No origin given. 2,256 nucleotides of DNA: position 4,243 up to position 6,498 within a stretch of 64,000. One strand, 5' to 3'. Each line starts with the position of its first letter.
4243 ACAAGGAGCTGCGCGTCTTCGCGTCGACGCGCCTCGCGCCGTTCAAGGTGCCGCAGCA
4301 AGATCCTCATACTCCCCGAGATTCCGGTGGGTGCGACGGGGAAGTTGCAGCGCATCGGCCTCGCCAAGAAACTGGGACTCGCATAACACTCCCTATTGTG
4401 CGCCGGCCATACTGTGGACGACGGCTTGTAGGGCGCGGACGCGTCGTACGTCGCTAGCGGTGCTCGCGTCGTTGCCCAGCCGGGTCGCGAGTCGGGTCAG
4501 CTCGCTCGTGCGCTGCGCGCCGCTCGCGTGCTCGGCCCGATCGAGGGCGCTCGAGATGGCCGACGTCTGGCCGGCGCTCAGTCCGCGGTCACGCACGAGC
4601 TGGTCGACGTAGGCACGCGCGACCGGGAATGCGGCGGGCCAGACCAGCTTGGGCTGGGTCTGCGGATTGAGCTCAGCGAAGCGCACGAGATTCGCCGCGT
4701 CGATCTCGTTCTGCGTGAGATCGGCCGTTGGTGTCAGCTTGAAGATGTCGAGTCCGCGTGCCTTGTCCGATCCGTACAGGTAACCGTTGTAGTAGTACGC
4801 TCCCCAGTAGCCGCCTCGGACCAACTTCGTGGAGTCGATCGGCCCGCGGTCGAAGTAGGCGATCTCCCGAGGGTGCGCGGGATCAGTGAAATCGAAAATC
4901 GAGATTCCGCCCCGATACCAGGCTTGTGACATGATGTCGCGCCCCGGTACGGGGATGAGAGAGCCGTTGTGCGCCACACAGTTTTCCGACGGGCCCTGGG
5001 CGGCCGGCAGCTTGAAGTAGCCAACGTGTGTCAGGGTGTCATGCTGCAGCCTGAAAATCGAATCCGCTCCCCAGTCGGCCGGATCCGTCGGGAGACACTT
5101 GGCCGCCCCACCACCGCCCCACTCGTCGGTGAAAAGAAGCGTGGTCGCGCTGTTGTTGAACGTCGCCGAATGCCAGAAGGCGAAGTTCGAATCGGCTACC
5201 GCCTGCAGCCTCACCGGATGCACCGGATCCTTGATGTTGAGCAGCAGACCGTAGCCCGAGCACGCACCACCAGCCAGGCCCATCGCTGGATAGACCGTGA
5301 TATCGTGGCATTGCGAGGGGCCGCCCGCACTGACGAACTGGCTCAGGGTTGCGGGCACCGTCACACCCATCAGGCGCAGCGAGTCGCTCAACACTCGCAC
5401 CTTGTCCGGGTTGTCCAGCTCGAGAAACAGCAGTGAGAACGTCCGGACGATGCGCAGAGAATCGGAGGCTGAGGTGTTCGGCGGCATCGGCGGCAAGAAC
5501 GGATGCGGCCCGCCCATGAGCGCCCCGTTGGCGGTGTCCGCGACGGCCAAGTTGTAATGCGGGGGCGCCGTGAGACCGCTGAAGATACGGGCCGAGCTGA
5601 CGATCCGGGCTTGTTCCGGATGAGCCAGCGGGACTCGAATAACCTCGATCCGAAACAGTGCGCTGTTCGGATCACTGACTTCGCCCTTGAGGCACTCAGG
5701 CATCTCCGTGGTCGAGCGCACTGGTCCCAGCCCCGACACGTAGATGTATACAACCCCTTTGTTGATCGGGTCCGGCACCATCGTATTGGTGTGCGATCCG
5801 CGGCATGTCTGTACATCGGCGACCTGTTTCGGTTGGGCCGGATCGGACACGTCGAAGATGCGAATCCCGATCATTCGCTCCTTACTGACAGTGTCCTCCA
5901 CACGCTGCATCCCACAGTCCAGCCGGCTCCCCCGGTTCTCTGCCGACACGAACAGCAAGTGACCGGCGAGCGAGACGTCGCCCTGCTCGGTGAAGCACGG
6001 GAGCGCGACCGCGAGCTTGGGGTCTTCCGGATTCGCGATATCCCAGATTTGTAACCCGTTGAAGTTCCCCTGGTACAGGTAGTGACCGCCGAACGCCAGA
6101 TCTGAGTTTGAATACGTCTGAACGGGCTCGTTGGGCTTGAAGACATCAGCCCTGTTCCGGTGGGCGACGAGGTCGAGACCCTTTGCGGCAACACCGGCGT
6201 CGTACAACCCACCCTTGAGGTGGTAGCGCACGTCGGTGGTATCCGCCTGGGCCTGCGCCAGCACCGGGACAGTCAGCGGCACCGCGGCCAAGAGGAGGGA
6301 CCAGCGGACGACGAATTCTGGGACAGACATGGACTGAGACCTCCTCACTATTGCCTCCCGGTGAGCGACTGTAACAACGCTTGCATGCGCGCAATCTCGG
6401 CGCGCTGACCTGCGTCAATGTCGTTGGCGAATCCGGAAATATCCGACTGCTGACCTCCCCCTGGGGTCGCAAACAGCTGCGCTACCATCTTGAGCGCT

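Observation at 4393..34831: DUF305 + secreted LVIVD-like beta-propeller two-gene cassette present three times as diverged paralogs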

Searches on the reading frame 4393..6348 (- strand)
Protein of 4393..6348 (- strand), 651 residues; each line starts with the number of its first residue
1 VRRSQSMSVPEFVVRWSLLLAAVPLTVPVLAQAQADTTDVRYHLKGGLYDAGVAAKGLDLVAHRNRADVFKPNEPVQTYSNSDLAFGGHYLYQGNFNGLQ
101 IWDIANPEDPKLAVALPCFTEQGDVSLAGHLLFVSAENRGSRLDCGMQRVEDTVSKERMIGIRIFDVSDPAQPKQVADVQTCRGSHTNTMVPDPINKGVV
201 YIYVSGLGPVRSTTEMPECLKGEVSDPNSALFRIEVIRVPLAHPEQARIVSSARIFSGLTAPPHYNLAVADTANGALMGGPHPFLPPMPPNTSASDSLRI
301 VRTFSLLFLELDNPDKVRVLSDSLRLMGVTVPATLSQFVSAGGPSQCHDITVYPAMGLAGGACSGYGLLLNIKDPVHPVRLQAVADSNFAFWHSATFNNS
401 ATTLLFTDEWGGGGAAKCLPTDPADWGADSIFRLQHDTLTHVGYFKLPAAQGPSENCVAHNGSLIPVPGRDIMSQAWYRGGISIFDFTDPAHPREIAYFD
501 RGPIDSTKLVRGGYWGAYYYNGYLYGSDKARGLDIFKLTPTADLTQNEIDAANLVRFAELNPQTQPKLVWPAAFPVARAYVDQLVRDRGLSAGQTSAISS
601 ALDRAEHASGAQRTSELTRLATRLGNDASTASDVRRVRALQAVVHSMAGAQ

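Call 6: search_protein_families(library=pfam, proteins=[window:4393-6348:-], max_evalue=0.01)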
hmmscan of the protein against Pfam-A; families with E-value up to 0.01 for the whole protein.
window:4393-6348:- (651 aa): 1 family
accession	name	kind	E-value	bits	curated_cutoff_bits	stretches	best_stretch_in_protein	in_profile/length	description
PF08309.17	LVIVD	-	0.0001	22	20.2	0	82-112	5-36/42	LVIVD repeat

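Call 7: search_protein_families(library=ncbifam, proteins=[window:4393-6348:-], max_evalue=0.01)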
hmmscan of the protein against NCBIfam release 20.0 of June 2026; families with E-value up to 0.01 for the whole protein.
window:4393-6348:- (651 aa): 1 family
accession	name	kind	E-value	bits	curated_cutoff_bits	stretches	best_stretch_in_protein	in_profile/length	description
TIGR04312.1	choice_anch_B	subfamily_domain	1.4e-09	37.8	100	1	369-536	209-362/364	choice-of-anchor B family protein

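Call 10: search_solved_structures(query=window:4393-6348:-, max_evalue=1, show_alignments=2)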
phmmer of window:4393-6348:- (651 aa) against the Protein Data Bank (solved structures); distinct sequences matched with E-value up to 1: 1.
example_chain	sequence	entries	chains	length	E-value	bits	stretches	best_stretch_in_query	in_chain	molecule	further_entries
4rvp_A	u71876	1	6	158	0.12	14.5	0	241-329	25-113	superoxide dismutase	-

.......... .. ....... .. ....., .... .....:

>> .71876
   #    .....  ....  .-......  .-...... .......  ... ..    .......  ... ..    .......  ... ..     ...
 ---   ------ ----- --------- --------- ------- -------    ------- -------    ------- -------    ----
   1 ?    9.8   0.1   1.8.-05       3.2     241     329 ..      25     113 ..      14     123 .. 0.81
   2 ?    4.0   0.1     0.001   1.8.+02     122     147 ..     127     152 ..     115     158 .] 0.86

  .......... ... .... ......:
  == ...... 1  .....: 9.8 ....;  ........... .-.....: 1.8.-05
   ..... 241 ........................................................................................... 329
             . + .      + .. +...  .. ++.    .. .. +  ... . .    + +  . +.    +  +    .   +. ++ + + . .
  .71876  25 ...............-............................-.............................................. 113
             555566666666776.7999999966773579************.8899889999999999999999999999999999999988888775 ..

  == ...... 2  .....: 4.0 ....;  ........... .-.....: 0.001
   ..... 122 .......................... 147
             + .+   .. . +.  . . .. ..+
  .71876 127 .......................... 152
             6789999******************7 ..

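Call 11: find_homologous_proteins(query=window:4393-6348:-, max_evalue=0.00001)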
Query window:4393-6348:- (651 aa): 8000 proteins with E <= 0.00001 among 8000 candidates; the best 120 are listed.
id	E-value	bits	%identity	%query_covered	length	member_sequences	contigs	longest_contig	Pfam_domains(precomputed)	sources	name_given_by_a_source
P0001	0.0e+0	1487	100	99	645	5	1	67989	-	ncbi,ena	-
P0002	0.0e+0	1238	83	99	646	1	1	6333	-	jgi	jgi:hypothetical protein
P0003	0.0e+0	1237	83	99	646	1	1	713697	PF08309.18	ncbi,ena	-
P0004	0.0e+0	1232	82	99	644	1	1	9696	PF08309.18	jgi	jgi:LVIVD repeat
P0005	0.0e+0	1224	83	99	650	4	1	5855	PF08309.18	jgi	jgi:hypothetical protein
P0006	0.0e+0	1224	82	98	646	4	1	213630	PF08309.18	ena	-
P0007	0.0e+0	1079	73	95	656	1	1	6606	-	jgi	jgi:hypothetical protein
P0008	0.0e+0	1046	70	99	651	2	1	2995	PF08309.18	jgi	jgi:hypothetical protein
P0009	0.0e+0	1044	73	95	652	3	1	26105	-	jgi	jgi:hypothetical protein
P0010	0.0e+0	1026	72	94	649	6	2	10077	-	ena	-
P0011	0.0e+0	1023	70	99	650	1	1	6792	-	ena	-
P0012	0.0e+0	1023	70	98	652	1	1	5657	-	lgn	-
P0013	0.0e+0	1023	71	97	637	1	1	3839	-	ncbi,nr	ncbi:MAG: hypothetical protein B7Z72_00590 [Gemmatimonadetes bacterium 21-71-4]|nr:MAG: hypothetical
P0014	0.0e+0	1012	71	97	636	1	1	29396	-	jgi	-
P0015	8.0e-294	995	68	97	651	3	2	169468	-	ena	-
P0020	2.7e-291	986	69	95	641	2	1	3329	PF08309.18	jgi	jgi:LVIVD repeat-containing protein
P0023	1.7e-290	984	68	97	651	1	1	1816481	-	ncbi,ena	-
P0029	2.4e-288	977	68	94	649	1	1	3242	PF08309.18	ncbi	-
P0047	4.0e-286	969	68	96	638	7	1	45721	PF08309.18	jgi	jgi:LVIVD repeat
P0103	7.7e-279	945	68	95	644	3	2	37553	PF08309.18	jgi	jgi:hypothetical protein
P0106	5.4e-278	942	66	95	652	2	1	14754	PF08309.18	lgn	-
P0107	5.8e-278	942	65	98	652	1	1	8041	PF08309.18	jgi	jgi:hypothetical protein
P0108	6.2e-278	942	66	95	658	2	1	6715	PF08309.18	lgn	-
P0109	8.2e-278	942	66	95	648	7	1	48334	PF08309.18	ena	-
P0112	7.4e-277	939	65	98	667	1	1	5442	PF08309.18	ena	-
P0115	6.0e-276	936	66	97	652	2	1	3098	PF08309.18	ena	-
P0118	1.6e-273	928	71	88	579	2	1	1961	PF08309.18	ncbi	ncbi:MAG TPA: hypothetical protein VIC55_01070, partial [Gemmatimonadaceae bacterium]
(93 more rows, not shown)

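Call 12: find_encoding_contigs(protein=P0001, flank=10000, max_places=3)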
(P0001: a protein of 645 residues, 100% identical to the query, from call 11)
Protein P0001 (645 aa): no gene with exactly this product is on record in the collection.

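Call 13: find_encoding_contigs(protein=P0003, flank=10000, max_places=3)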
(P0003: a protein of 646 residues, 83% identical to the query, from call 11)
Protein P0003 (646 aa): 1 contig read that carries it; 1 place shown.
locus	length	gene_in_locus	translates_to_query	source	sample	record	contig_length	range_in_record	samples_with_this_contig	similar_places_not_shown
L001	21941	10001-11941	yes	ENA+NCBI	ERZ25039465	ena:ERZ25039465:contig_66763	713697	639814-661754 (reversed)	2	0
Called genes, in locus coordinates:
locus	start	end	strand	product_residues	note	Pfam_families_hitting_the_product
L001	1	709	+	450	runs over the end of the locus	PF00083:Sugar_tr (weak), PF01306:LacY_symp (faint), PF07690:MFS_1, PF12832:MFS_1_like (faint), PF07690:MFS_1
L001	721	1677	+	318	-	PF24827:AstE_AspA_cat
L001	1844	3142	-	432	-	PF01168:Ala_racemase_N, PF14031:D-ser_dehydrat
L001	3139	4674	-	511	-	PF00501:AMP-binding, PF13193:AMP-binding_C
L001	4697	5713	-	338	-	PF02558:ApbA, PF08546:ApbA_C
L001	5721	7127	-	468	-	PF07690:MFS_1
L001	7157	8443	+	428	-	PF07690:MFS_1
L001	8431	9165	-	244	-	PF00106:adh_short, PF08659:KR, PF01370:Epimerase (weak), PF13460:NAD_binding_10 (weak), PF13561:adh_short_C2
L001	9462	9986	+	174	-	PF03713:DUF305, PF13628:DUF4142 (weak)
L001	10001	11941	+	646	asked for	PF08309:LVIVD (faint)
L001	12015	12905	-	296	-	PF01068:DNA_ligase_A_M, PF01331:mRNA_cap_enzyme (weak), PF04679:DNA_ligase_A_C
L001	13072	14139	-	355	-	PF01068:DNA_ligase_A_M, PF04679:DNA_ligase_A_C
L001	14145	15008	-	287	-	PF21686:LigD_Prim-Pol, PF01896:DNA_primase_S (weak)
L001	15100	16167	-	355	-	PF00274:Glycolytic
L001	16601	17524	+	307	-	PF00072:Response_reg, PF14417:MEDS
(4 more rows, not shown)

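Call 14: find_encoding_contigs(protein=P0023, flank=10000, max_places=3)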
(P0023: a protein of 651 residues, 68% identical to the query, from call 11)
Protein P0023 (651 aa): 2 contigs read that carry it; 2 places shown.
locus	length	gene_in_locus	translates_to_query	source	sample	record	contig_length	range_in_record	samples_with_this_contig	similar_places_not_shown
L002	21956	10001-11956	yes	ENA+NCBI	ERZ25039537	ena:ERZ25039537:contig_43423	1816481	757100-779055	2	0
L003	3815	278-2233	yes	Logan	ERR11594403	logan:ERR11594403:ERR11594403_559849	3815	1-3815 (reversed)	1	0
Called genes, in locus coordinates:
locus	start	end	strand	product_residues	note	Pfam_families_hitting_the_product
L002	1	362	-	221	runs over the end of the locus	PF13645:YkuD_2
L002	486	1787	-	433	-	PF01471:PG_binding_1, PF03734:YkuD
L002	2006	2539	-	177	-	PF13577:SnoaL_4, PF12680:SnoaL_2, PF14534:DUF4440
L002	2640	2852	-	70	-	-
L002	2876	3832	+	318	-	PF12974:Phosphonate-bd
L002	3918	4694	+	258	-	PF00005:ABC_tran, PF13304:AAA_21 (faint)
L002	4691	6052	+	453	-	PF00528:BPD_transp_1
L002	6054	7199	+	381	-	PF00528:BPD_transp_1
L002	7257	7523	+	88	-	PF09932:DUF2164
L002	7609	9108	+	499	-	PF14522:Cytochrome_C7 (faint), PF14537:Cytochrom_c3_2 (faint), PF11783:Cytochrome_cB (weak)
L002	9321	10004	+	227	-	PF13628:DUF4142 (faint), PF03713:DUF305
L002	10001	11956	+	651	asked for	-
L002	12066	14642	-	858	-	PF06452:CBM9_1, PF19313:DUF5916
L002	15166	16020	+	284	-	-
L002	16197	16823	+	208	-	PF00881:Nitroreductase, PF14512:TM1586_NiRdase (faint)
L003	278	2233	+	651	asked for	-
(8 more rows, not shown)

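Call 31: find_related_loci(query=A1, collection=genome_contigs, flank=6000)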
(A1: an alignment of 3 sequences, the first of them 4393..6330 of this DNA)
Query A1 (645 aa) in genome_contigs; peptide patterns used: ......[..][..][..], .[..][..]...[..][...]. (x = any residue, [..] = any of these).
596 stretches matched a pattern (row limit reached: there are more); 559 encode a relative of the query (tblastn E <= 1e-3); the best 80 are kept; 79 distinct loci.
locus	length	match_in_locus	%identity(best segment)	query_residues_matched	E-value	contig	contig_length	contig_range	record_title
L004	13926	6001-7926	91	1-642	0e+0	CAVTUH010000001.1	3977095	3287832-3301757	MAG: uncultured Gemmatimonadales bacterium isolate MFD05377.bin.1.62 genome assembly, contig: contig_37053, whole genome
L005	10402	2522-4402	70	19-645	0e+0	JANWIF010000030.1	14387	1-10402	MAG: Gemmatimonadaceae bacterium isolate CRAIB_MAG34 c_000000021519, whole genome shotgun sequence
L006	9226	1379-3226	68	26-642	0e+0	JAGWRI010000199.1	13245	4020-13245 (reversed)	MAG: Gemmatimonadota bacterium isolate REEB322 k141_2472606, whole genome shotgun sequence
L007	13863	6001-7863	68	22-641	0e+0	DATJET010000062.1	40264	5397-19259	MAG TPA_asm: Gemmatimonadaceae bacterium isolate SMAG_U15440 k141_1022430, whole genome shotgun sequence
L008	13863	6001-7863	68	27-645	0e+0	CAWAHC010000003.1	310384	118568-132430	MAG: uncultured Gemmatimonadaceae bacterium isolate MFD02416.bin.1.418 genome assembly, contig: contig_2359, whole genom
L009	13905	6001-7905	67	11-645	0e+0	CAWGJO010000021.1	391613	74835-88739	MAG: uncultured Gemmatimonadaceae bacterium isolate MFD05684.bin.2.198 genome assembly, contig: contig_49535, whole geno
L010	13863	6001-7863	68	27-645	0e+0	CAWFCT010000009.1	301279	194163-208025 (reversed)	MAG: uncultured Gemmatimonadaceae bacterium isolate MFD02416.bin.1.360 genome assembly, contig: contig_14875, whole geno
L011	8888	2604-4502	67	6-641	0e+0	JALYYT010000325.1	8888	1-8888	MAG: Gemmatimonadota bacterium isolate KAP bin46 SD1490-92_k127_1065443, whole genome shotgun sequence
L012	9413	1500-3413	65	9-641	0e+0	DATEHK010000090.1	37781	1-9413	MAG TPA_asm: Gemmatimonadaceae bacterium isolate SMAG_U8809 k141_211905, whole genome shotgun sequence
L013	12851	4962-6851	68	15-642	0e+0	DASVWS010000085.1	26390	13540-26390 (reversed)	MAG TPA_asm: Gemmatimonadaceae bacterium isolate SMAG_U2554 k141_508600, whole genome shotgun sequence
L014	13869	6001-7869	66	28-645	0e+0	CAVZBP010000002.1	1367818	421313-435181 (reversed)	MAG: uncultured Gemmatimonadaceae bacterium isolate MFD01721.bin.1.79 genome assembly, contig: contig_4927, whole genome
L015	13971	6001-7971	63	1-641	0e+0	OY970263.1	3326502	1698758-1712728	MAG: uncultured Gemmatimonadales bacterium isolate MFD02416.bin.2.26 genome assembly, chromosome: 1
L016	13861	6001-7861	69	26-642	0e+0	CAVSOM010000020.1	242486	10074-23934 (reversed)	MAG: uncultured Gemmatimonadaceae bacterium isolate MFD03044.bin.2.80 genome assembly, contig: contig_56110, whole genom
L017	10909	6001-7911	66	9-641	0e+0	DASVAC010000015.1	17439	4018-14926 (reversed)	MAG TPA_asm: Gemmatimonadaceae bacterium isolate SMAG_U1941 k141_5181, whole genome shotgun sequence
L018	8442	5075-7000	64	9-645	0e+0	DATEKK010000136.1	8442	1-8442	MAG TPA_asm: Gemmatimonadaceae bacterium isolate SMAG_U8888 k141_1502705, whole genome shotgun sequence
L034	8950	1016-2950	52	12-641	0e+0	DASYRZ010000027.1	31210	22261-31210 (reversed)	MAG TPA_asm: Gemmatimonadales bacterium isolate SMAG_U4524 k141_223277, whole genome shotgun sequence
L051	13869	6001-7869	53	33-645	0e+0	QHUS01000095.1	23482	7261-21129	MAG: Gemmatimonadetes bacterium isolate AG22 14_1009_02_40cm_scaffold_1156_curated, whole genome shotgun sequence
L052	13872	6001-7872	52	33-641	0e+0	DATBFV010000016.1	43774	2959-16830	MAG TPA_asm: Gemmatimonadales bacterium isolate SMAG_U3820 k141_1989096, whole genome shotgun sequence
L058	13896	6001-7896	51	22-644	0e+0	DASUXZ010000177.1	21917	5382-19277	MAG TPA_asm: Gemmatimonadales bacterium isolate SMAG_U1882 k141_620282, whole genome shotgun sequence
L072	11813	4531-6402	51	33-641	0e+0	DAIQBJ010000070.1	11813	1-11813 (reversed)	MAG TPA_asm: Gemmatimonadales bacterium isolate CTOTU27894 NODE_907_length_11813_cov_5.305154, whole genome shotgun sequ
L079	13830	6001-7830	51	29-641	0e+0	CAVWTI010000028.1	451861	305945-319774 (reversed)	MAG: uncultured Gemmatimonadales bacterium isolate MFD01633.bin.2.3 genome assembly, contig: contig_51274, whole genome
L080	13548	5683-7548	52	33-641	0e+0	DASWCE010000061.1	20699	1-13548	MAG TPA_asm: Gemmatimonadales bacterium isolate SMAG_U2701 k141_1132176, whole genome shotgun sequence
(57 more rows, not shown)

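Call 33: search_protein_representatives(protein=window:4393-6348:-)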
Query: 651 residues. Proteins with E-value up to 0.001 (for the whole library): 4349; up to 1e-10: 2059; up to 1e-30: 641. The best 150 are listed.
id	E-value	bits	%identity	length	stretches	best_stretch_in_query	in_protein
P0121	1.3e-176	605.8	54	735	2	345-649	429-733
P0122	1.8e-169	582.2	54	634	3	345-645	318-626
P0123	2.2e-168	578.7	46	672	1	27-647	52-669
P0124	9.2e-140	484.1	52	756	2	344-595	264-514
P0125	2.9e-135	469.2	47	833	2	345-626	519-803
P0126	3.5e-133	462.4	50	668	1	24-510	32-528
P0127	7.5e-133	461.2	54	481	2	344-640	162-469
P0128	3.5e-131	455.7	48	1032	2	338-637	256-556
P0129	8.4e-131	454.5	46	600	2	345-637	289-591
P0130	3.0e-129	449.4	58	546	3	345-541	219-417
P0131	7.8e-129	448.0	46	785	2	342-647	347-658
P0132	7.7e-128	444.7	57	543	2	26-267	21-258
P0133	9.4e-128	444.4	47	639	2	342-627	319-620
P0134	1.2e-127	444.1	45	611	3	340-645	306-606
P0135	3.4e-127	442.6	49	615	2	344-620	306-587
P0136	4.3e-124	432.3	44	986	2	342-623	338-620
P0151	8.9e-105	368.5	47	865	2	345-574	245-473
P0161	2.9e-96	340.4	47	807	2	346-598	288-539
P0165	1.2e-93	331.7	42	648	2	417-625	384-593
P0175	2.6e-89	317.4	42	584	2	344-568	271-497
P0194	3.4e-81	290.6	36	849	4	344-540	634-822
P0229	4.3e-67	244.0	40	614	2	341-603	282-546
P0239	2.3e-65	238.2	40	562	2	334-567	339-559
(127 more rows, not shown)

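Call 38: find_encoding_contigs(protein=P0194, flank=5000, max_places=3)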
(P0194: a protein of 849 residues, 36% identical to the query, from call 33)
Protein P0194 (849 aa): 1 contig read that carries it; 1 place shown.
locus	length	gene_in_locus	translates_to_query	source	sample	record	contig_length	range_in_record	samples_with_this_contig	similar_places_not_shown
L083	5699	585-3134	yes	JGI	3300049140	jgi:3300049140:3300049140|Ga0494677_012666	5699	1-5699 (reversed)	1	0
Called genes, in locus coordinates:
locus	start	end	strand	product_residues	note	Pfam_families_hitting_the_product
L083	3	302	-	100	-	?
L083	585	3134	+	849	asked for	PF08309:LVIVD (faint)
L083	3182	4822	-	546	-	-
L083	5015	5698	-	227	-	?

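Call 39: find_encoding_contigs(protein=P0123, flank=5000, max_places=3)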
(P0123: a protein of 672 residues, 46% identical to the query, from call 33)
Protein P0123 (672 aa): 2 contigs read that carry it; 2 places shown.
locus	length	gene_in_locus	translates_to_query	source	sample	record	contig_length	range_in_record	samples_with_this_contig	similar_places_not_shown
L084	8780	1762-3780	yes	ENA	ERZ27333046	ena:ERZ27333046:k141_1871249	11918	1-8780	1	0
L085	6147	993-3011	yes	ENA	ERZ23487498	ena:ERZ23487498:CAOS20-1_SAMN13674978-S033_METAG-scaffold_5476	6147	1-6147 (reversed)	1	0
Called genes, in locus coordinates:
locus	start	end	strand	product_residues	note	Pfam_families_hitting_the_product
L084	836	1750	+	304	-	PF13628:DUF4142 (faint), PF03713:DUF305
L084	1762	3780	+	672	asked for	PF08309:LVIVD (faint)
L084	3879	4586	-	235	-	-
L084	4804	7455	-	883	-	PF19501:PcRGLX_1st (weak), PF21345:PcRGLX_2nd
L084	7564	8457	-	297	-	PF02585:PIG-L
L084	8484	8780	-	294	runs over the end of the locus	PF02585:PIG-L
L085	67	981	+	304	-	PF13628:DUF4142 (faint), PF03713:DUF305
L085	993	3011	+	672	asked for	PF08309:LVIVD (faint)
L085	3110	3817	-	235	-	-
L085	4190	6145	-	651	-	?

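Call 40: find_encoding_contigs(protein=P0239, flank=5000, max_places=3)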
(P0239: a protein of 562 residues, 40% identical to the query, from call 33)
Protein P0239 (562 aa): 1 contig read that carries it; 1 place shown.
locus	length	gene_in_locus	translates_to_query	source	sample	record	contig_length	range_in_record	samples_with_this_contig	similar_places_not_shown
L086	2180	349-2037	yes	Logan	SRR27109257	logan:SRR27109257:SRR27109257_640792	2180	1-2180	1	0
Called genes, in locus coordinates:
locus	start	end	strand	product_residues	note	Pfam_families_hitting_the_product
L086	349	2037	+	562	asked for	PF07452:CHRD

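Call 41: find_encoding_contigs(protein=P0165, flank=5000, max_places=3)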
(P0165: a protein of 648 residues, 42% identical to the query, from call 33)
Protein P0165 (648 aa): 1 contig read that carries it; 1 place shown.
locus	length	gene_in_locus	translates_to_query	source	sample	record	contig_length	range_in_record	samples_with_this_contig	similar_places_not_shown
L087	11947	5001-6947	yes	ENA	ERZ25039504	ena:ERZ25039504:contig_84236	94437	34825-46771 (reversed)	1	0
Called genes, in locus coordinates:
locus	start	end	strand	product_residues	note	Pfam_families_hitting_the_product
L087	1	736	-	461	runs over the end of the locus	PF17900:Peptidase_M1_N (weak), PF01433:Peptidase_M1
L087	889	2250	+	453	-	-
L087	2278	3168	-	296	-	-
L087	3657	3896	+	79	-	-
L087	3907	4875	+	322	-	PF21959:DUF6923 (faint)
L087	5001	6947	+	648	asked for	-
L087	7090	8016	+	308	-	PF00082:Peptidase_S8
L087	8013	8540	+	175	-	PF23197:IG_AIR9 (faint)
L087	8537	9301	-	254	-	PF00583:Acetyltransf_1, PF13673:Acetyltransf_10, PF13527:Acetyltransf_9 (weak), PF13508:Acetyltransf_7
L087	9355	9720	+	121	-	PF12840:HTH_20, PF01022:HTH_5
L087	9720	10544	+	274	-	PF13489:Methyltransf_23, PF01209:Ubie_methyltran, PF06325:PrmA, PF13847:Methyltransf_31, PF08241:Methyltransf_11, PF08242:Methyltransf_12, PF13649:Methyltransf_25, PF20922:Anamorsin_N (weak), +1 more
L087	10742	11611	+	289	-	-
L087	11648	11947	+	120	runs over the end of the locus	-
